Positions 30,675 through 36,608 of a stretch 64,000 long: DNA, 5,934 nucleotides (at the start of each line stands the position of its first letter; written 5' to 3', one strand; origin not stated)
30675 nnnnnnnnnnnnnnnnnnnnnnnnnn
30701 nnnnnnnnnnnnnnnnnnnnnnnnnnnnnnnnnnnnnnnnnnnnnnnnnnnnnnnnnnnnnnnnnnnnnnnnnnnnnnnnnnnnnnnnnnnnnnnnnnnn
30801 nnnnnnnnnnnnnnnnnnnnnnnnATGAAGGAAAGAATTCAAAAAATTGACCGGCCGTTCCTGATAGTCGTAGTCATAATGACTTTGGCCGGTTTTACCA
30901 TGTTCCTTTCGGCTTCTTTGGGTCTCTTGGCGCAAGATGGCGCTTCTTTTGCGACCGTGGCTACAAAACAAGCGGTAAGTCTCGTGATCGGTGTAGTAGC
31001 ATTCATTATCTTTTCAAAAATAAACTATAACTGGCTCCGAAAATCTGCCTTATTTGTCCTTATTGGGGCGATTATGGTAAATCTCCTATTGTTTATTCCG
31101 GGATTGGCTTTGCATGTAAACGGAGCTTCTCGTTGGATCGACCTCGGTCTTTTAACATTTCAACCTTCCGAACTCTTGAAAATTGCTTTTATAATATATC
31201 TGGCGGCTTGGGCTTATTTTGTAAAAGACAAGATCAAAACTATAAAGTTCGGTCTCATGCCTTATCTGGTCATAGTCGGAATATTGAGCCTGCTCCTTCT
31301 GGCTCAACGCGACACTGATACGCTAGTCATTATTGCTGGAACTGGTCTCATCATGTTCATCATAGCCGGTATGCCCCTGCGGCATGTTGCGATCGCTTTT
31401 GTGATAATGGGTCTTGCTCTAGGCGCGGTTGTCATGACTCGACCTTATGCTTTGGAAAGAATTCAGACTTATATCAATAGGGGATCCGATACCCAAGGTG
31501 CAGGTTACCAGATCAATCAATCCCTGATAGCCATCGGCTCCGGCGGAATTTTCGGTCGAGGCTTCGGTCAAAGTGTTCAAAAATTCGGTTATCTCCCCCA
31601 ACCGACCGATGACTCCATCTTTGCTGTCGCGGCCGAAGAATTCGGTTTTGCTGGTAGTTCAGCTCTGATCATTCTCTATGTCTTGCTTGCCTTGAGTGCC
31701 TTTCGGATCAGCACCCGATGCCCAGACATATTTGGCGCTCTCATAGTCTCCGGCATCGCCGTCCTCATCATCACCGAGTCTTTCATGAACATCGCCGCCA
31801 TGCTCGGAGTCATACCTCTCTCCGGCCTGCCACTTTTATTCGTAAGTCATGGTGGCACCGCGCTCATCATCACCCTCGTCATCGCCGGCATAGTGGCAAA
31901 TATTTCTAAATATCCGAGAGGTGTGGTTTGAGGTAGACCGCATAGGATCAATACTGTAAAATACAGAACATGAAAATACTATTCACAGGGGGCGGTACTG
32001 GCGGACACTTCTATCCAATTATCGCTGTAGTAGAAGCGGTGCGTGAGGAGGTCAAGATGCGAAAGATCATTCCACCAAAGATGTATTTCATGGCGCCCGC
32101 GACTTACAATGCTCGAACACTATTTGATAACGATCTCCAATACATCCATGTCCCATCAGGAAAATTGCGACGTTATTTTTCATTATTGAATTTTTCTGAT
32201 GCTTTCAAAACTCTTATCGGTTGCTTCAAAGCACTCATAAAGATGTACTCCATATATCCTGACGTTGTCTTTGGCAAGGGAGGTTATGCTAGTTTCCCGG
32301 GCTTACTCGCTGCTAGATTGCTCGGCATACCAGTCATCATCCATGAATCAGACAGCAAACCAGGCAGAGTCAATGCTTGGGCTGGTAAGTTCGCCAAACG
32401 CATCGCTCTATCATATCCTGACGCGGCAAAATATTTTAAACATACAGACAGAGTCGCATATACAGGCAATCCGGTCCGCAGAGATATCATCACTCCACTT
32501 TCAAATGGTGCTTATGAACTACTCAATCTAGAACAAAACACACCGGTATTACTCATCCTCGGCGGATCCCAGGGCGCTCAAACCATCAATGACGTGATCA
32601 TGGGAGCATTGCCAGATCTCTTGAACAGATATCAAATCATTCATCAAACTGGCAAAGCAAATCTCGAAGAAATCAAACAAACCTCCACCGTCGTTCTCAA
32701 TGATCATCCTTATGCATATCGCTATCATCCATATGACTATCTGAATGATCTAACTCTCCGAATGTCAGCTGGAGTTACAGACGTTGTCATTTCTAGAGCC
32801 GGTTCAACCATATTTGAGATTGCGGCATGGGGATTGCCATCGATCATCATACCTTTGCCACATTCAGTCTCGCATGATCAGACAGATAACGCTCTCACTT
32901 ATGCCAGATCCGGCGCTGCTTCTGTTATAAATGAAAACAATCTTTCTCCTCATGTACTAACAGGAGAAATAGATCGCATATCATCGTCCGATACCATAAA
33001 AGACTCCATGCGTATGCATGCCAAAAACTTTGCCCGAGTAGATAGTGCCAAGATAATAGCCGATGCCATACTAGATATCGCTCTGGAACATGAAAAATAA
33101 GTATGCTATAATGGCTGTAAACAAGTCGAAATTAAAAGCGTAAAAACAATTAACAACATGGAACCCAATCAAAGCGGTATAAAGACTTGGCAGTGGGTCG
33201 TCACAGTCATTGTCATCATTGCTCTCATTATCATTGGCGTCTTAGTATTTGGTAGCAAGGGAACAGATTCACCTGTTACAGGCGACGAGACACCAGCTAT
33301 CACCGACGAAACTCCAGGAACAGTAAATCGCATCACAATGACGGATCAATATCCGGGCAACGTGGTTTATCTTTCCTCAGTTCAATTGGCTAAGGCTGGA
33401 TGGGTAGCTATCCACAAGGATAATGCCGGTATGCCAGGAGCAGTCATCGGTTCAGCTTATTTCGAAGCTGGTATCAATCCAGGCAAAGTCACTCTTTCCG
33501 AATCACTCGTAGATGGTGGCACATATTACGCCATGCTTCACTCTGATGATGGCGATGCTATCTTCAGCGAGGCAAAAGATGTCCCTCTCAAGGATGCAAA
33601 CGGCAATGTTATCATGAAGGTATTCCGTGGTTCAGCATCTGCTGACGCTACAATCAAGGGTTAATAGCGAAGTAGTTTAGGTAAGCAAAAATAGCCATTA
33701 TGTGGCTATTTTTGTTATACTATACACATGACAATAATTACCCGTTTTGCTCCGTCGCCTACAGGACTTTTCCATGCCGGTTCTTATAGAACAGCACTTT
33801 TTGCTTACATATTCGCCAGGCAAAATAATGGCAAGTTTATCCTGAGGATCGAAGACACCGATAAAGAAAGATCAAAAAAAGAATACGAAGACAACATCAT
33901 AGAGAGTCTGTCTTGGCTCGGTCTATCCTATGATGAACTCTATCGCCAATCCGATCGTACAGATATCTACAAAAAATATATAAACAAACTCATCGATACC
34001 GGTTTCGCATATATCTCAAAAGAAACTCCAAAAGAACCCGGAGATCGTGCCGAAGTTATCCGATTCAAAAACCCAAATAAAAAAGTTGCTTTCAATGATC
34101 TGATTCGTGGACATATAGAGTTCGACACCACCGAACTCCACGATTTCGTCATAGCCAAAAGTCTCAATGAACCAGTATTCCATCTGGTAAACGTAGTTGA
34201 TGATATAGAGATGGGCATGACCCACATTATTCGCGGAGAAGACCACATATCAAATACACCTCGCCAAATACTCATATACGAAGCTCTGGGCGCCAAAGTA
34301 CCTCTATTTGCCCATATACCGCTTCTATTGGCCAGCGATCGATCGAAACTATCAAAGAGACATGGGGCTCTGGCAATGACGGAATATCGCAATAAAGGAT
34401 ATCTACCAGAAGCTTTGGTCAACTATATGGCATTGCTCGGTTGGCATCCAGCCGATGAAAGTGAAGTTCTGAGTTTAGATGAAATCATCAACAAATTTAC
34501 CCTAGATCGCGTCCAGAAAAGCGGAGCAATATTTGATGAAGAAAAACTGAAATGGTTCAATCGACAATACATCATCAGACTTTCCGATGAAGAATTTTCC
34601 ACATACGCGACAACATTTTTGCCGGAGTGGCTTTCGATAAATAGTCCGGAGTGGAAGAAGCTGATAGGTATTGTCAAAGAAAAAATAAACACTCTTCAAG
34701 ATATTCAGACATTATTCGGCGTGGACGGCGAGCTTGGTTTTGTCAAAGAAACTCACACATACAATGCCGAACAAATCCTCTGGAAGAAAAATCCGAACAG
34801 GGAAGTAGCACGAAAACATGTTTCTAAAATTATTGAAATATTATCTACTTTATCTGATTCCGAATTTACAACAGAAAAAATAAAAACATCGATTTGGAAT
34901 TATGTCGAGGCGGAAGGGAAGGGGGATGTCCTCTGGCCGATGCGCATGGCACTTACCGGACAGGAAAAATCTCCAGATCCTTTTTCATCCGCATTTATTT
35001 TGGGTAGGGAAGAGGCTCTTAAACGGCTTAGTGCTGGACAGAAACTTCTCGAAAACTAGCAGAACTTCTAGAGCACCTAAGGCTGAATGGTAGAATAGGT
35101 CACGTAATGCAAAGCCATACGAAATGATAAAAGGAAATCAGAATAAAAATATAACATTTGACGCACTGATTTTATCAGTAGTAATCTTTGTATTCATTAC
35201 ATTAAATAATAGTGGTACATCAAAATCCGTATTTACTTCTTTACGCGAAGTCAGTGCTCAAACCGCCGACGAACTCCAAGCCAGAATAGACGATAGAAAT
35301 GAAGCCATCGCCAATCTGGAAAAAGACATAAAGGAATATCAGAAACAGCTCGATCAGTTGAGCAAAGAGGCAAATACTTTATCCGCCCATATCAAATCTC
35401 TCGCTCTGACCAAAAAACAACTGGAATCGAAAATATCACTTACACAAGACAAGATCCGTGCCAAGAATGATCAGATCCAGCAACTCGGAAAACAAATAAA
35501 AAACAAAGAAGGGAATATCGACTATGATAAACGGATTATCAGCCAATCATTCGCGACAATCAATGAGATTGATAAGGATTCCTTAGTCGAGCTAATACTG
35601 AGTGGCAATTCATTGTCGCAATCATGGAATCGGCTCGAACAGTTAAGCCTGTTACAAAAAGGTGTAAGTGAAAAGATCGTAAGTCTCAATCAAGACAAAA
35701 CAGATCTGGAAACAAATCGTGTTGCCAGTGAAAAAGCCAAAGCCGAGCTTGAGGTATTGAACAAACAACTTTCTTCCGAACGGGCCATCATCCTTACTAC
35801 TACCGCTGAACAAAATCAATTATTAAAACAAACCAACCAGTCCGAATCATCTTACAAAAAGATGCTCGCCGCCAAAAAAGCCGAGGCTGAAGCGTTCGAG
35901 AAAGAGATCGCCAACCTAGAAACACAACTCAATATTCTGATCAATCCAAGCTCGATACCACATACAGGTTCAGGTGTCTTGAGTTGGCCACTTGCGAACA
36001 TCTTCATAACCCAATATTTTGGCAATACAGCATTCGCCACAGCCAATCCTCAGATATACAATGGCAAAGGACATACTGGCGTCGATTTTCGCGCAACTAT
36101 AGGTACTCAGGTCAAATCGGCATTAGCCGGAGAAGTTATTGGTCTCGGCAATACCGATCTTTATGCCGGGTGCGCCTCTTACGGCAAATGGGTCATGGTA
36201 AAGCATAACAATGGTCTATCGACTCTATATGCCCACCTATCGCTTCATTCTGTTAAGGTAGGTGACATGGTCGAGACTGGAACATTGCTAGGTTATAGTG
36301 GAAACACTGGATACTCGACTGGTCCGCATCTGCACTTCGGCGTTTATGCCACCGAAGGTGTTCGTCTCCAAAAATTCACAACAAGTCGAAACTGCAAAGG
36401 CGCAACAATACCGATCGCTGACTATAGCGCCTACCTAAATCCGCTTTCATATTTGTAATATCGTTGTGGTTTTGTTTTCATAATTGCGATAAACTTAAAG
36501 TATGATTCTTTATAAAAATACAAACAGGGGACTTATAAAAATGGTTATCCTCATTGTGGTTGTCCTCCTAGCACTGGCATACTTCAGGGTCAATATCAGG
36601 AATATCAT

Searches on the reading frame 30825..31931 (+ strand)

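Call 12: search_protein_families(library=pfam, proteins=[window:30825-31931:+], max_evalue=0.00001)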
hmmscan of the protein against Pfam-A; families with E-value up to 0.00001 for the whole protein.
window:30825-31931:+ (368 aa): 1 family
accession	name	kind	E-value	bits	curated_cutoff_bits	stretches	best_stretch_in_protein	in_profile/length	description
PF01098.24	FTSW_RODA_SPOVE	-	8.9e-89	298.4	26.4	1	12-363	4-353/356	Cell cycle protein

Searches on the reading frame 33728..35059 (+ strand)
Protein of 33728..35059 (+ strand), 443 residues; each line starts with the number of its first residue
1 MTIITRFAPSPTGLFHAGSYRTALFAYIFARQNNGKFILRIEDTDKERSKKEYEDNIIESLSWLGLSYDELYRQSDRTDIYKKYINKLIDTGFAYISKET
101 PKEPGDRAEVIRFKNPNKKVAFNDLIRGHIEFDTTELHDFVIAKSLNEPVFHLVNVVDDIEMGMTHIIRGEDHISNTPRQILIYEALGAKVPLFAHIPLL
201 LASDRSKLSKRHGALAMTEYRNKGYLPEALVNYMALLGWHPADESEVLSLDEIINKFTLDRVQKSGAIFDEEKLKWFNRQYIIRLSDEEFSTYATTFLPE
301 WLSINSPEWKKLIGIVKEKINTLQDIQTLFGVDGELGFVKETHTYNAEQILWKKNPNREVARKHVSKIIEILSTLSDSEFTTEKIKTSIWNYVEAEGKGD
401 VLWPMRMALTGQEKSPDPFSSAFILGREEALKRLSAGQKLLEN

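Call 12: search_protein_families(library=pfam, proteins=[window:33728-35059:+], max_evalue=0.00001)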
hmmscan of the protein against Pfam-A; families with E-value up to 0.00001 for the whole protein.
window:33728-35059:+ (443 aa): 2 families
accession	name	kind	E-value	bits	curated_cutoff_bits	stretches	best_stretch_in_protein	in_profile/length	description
PF00749.27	tRNA-synt_1c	-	1.6e-89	300.4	23.4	2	106-276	141-314/314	tRNA synthetases class I (E and Q), catalytic domain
PF19269.4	Anticodon_2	-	1.2e-19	71.5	23.6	1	303-436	10-139/141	Anticodon binding domain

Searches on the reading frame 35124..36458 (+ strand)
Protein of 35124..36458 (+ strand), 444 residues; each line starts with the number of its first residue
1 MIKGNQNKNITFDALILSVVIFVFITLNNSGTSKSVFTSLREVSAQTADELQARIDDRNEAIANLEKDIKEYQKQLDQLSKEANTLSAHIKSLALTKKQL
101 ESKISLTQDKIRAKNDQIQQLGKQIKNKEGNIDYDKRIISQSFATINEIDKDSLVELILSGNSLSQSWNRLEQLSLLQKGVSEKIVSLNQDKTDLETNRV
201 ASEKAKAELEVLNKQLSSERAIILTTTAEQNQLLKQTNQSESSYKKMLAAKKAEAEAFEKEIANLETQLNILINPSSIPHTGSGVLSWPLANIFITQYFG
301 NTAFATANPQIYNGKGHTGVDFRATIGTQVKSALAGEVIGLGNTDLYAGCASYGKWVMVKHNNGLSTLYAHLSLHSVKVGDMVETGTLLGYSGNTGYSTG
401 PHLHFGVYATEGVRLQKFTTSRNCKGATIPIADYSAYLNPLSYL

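Call 12: search_protein_families(library=pfam, proteins=[window:35124-36458:+], max_evalue=0.00001)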
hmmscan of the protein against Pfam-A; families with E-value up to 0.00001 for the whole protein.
window:35124-36458:+ (444 aa): 2 families
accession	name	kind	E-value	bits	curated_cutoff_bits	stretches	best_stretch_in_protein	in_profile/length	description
PF01551.29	Peptidase_M23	-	2.5e-27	95.4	28.7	1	316-409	2-89/96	Peptidase family M23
PF15619.11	Lebercilin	-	2.7e-06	27.5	34.3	0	49-132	70-154/193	Ciliary protein causing Leber congenital amaurosis disease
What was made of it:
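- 35124..36458 (+): Last clear host gene: M23 peptidoglycan endopeptidase, downstream of gltX at 33728-35059. Pfam Peptidase_M23 2.5e-27 (call 12).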

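Call 24: find_related_loci(query=window:35124-36458:+, collection=genome_contigs, flank=10000)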
Query window:35124-36458:+ (444 aa) in genome_contigs; peptide patterns used: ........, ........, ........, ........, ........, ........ (x = any residue, [..] = any of these).
599 stretches matched a pattern (row limit reached: there are more); 32 encode a relative of the query (tblastn E <= 1e-3); 32 distinct loci.
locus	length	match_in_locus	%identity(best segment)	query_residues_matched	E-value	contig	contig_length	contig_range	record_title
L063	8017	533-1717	44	47-444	1e-111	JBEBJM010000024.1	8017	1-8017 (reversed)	MAG: Nitrospira sp. isolate SF2_9 NODE_3866_length_8017_cov_8.986108, whole genome shotgun sequence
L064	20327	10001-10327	43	289-407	2e-19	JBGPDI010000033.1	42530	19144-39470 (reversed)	MAG: Candidatus Acidiferrum sp. isolate OBJ_0618_050_28 k141_4384389_length_42530_cov_13.9233, whole genome shotgun sequ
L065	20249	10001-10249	47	317-405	1e-18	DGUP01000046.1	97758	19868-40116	MAG TPA_asm: Treponema sp. UBA4307 UBA4307_contig_36335, whole genome shotgun sequence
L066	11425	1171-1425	44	317-407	3e-18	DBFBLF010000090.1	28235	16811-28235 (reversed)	MAG TPA_asm: Oscillospiraceae bacterium isolate MAG3818 k141_176473, whole genome shotgun sequence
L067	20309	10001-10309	40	302-405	3e-17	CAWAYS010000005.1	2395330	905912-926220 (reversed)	MAG: uncultured Gammaproteobacteria bacterium isolate MFD05684.bin.2.281 genome assembly, contig: contig_33078, whole ge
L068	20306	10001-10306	42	303-405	2e-15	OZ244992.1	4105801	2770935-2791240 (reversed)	MAG: Nitrospirales bacterium isolate 1935713a-f4d8-487d-9b37-0ace22a13f9c genome assembly, chromosome: 1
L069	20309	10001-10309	41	302-405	3e-15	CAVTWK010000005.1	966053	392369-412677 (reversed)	MAG: uncultured Acidobacteriota bacterium isolate MFD04651.bin.2.167 genome assembly, contig: contig_419, whole genome s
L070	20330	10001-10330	39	304-415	8e-15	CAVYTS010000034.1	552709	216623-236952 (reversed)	MAG: uncultured Acidobacteriaceae bacterium isolate MFD05521.bin.1.38 genome assembly, contig: contig_5867, whole genome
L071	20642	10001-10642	29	201-407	1e-14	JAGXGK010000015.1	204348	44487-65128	MAG: Gammaproteobacteria bacterium isolate LH_M37 k141_191152, whole genome shotgun sequence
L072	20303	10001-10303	36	304-405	3e-14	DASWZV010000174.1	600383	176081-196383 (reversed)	MAG TPA_asm: Vicinamibacterales bacterium isolate SMAG_U3748 k141_3205199, whole genome shotgun sequence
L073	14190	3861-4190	38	299-405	9e-14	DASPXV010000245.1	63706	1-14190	MAG TPA_asm: Vicinamibacterales bacterium isolate SMAG_U11576 k141_1091953, whole genome shotgun sequence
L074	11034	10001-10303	37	304-405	1e-13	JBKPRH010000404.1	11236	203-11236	MAG: Acidobacteriota bacterium isolate GS_EKS_MAG_00054 GS_EKS_000003571907, whole genome shotgun sequence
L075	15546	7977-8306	35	304-415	2e-13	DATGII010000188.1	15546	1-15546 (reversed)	MAG TPA_asm: Bryobacteraceae bacterium isolate SMAG_U9803 k141_1204351, whole genome shotgun sequence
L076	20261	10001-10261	40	317-409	2e-13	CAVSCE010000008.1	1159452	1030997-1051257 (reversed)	MAG: uncultured Chloroflexia bacterium isolate MFD02979.bin.2.112 genome assembly, contig: contig_22270, whole genome sh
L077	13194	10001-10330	34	304-415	4e-13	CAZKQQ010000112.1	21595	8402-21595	MAG TPA_asm: uncultured Solibacteraceae bacterium isolate SRP272529_co1_95 genome assembly, contig: NODE_3977_length_215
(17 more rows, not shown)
